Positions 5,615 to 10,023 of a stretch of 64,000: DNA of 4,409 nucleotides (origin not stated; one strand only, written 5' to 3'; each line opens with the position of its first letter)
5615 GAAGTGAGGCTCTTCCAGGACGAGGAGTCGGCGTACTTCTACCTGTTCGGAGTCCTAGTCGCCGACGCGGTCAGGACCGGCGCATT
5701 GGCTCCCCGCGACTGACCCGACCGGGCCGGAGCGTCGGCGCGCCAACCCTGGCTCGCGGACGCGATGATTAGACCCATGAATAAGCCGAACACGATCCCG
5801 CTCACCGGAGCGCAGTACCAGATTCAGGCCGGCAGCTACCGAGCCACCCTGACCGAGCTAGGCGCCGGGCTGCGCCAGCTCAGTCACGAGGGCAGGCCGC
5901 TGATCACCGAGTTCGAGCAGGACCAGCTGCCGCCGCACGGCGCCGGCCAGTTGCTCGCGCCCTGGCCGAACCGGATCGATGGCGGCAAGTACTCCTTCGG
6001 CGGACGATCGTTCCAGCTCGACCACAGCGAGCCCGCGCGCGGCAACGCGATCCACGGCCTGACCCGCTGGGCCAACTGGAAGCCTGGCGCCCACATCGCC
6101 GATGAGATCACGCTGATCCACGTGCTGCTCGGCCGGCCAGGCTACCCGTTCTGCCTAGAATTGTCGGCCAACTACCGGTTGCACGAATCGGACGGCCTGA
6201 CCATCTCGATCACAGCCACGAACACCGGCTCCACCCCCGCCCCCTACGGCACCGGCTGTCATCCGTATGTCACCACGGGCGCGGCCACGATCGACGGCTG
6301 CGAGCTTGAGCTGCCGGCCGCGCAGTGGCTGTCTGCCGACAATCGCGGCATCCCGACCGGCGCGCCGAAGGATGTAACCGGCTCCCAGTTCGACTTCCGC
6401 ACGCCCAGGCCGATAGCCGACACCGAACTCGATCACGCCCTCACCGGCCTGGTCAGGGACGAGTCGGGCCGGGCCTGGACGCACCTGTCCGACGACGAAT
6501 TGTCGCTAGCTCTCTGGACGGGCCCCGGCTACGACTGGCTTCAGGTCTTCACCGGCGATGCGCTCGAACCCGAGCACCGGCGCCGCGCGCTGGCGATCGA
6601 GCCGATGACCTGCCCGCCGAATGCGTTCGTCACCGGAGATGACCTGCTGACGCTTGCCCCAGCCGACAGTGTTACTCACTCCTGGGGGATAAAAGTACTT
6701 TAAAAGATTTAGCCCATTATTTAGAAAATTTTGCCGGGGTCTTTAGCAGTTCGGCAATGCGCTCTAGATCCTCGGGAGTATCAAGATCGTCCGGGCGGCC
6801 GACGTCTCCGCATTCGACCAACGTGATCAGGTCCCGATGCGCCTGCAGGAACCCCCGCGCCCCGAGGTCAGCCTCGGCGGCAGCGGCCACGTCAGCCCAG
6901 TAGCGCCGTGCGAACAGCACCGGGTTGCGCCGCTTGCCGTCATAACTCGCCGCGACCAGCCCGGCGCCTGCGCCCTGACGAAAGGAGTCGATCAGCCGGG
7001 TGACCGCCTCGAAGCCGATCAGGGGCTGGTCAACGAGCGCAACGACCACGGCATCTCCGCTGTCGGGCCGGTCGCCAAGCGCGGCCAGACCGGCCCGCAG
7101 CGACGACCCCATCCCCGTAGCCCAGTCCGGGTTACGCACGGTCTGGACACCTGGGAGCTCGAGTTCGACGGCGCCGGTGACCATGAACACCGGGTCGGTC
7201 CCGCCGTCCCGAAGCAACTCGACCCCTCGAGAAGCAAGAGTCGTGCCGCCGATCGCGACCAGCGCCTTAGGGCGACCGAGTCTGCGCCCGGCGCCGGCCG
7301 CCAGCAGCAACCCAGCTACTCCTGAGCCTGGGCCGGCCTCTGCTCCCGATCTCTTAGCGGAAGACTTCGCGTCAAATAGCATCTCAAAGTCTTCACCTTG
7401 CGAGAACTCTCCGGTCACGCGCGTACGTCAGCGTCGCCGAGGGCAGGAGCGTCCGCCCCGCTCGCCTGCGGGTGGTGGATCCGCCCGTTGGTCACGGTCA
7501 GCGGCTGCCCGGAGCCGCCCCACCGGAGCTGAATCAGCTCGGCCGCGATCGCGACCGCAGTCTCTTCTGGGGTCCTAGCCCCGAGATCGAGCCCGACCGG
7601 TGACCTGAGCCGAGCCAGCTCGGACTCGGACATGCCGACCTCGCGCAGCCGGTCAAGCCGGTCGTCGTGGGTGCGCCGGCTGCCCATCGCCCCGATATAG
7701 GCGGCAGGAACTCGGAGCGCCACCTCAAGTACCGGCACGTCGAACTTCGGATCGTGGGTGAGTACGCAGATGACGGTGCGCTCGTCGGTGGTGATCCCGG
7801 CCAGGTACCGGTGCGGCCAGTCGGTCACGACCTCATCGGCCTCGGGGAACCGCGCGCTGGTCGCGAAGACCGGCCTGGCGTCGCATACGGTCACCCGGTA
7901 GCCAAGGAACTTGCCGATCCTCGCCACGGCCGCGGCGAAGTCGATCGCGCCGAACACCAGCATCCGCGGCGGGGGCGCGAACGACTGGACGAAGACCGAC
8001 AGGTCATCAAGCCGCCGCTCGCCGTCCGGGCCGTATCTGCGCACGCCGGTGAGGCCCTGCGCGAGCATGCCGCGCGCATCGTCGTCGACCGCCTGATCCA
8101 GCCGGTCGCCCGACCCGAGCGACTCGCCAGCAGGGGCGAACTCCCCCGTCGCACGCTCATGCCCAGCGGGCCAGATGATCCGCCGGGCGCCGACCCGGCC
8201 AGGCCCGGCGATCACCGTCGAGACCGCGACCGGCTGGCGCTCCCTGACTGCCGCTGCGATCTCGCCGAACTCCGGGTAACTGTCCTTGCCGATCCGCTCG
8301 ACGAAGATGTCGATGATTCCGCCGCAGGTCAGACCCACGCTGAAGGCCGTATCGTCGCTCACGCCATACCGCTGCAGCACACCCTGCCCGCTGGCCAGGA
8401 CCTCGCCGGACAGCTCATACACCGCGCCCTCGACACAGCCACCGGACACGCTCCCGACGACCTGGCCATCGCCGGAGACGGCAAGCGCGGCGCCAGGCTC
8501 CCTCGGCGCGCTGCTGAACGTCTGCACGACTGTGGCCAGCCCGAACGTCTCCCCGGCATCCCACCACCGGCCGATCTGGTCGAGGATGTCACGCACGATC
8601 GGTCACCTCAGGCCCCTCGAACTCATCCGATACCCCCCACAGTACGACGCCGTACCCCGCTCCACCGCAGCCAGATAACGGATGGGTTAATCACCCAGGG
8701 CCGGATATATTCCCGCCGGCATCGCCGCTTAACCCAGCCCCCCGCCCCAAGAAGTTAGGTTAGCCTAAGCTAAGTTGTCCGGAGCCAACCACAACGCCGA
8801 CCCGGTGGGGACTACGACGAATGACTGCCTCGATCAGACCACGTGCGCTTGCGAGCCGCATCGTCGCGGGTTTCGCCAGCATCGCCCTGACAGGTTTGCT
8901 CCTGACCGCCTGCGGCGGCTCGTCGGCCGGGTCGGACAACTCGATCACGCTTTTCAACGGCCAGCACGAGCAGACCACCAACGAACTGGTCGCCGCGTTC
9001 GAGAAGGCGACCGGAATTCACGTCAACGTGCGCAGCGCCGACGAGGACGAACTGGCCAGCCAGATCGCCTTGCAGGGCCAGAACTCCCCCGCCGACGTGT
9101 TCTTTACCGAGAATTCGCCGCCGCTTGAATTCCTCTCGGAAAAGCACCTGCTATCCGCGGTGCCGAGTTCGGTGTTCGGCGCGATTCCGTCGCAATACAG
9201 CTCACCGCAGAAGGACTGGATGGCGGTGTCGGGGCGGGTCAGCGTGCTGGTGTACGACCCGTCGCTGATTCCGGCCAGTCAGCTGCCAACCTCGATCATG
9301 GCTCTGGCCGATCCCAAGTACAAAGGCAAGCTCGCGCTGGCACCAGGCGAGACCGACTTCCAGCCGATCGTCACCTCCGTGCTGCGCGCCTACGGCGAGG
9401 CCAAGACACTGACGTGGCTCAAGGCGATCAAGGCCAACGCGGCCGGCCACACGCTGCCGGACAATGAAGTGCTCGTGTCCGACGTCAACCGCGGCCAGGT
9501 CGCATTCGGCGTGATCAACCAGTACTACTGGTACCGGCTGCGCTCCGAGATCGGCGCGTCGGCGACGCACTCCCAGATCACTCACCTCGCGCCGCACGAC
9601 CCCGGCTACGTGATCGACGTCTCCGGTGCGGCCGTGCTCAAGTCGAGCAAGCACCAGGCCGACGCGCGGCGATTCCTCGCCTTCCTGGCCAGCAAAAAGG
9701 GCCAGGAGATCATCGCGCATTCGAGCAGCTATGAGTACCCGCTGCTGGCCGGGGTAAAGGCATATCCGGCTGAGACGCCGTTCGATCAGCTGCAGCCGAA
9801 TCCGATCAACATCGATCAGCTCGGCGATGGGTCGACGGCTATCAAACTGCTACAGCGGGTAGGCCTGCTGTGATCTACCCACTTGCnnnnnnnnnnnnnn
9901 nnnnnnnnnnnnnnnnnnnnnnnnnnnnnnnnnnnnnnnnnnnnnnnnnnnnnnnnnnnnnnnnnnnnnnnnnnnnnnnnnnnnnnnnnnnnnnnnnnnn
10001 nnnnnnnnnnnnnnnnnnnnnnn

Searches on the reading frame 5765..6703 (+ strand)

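Call 60: search_protein_families(library=pfam, proteins=[window:5765-6703:+], max_evalue=0.00001)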
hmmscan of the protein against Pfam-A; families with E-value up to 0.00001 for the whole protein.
window:5765-6703:+ (312 aa): 1 family
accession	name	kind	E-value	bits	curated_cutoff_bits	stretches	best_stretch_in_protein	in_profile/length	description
PF01263.26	Aldose_epim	-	1.2e-43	150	27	1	17-306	2-295/299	Aldose 1-epimerase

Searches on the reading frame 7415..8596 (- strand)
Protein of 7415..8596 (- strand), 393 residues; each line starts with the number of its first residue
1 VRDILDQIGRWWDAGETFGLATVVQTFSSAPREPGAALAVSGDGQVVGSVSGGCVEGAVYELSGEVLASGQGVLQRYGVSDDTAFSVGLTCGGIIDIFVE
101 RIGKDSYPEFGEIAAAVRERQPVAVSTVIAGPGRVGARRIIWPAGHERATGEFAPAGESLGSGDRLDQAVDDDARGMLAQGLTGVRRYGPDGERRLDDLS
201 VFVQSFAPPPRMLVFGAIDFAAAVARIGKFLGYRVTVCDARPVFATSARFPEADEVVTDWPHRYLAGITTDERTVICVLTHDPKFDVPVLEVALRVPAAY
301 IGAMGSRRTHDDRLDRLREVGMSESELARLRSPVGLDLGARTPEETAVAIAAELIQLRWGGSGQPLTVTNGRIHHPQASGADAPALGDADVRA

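Call 60: search_protein_families(library=pfam, proteins=[window:7415-8596:-], max_evalue=0.00001)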
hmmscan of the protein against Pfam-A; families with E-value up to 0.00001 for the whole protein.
window:7415-8596:- (393 aa): 2 families
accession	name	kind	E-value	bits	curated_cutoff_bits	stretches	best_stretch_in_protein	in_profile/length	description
PF13478.12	XdhC_C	-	2.7e-43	147.9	29.7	1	212-354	1-125/125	XdhC Rossmann domain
PF02625.21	XdhC_CoxI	-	6.1e-30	103.4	24.3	1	11-78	1-68/68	XdhC and CoxI family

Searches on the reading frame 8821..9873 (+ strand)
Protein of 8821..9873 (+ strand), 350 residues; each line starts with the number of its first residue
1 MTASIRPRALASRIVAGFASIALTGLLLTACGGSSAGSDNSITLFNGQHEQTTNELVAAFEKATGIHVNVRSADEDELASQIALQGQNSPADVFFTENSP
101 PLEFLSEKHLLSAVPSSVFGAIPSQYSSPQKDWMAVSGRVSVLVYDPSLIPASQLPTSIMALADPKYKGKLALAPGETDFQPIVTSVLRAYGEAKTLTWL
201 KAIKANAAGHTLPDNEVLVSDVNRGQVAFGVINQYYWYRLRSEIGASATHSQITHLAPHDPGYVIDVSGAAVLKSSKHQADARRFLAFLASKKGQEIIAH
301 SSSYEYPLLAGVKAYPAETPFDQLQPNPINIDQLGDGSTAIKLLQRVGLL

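Call 60: search_protein_families(library=pfam, proteins=[window:8821-9873:+], max_evalue=0.00001)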
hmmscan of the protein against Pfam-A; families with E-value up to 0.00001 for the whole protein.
window:8821-9873:+ (350 aa): 4 families
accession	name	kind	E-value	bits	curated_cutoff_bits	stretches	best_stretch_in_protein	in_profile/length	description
PF01547.30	SBP_bac_1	-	1.2e-22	81.7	26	1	47-296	2-307/307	Bacterial extracellular solute-binding protein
PF13531.11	SBP_bac_11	-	4e-22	79.5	25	1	51-299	11-222/227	Bacterial extracellular solute-binding protein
PF13343.11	SBP_bac_6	-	1.3e-18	67.8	24.6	1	90-310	3-221/245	Bacterial extracellular solute-binding protein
PF13416.11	SBP_bac_8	-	3.7e-17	63.5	27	1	55-314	1-267/279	Bacterial extracellular solute-binding protein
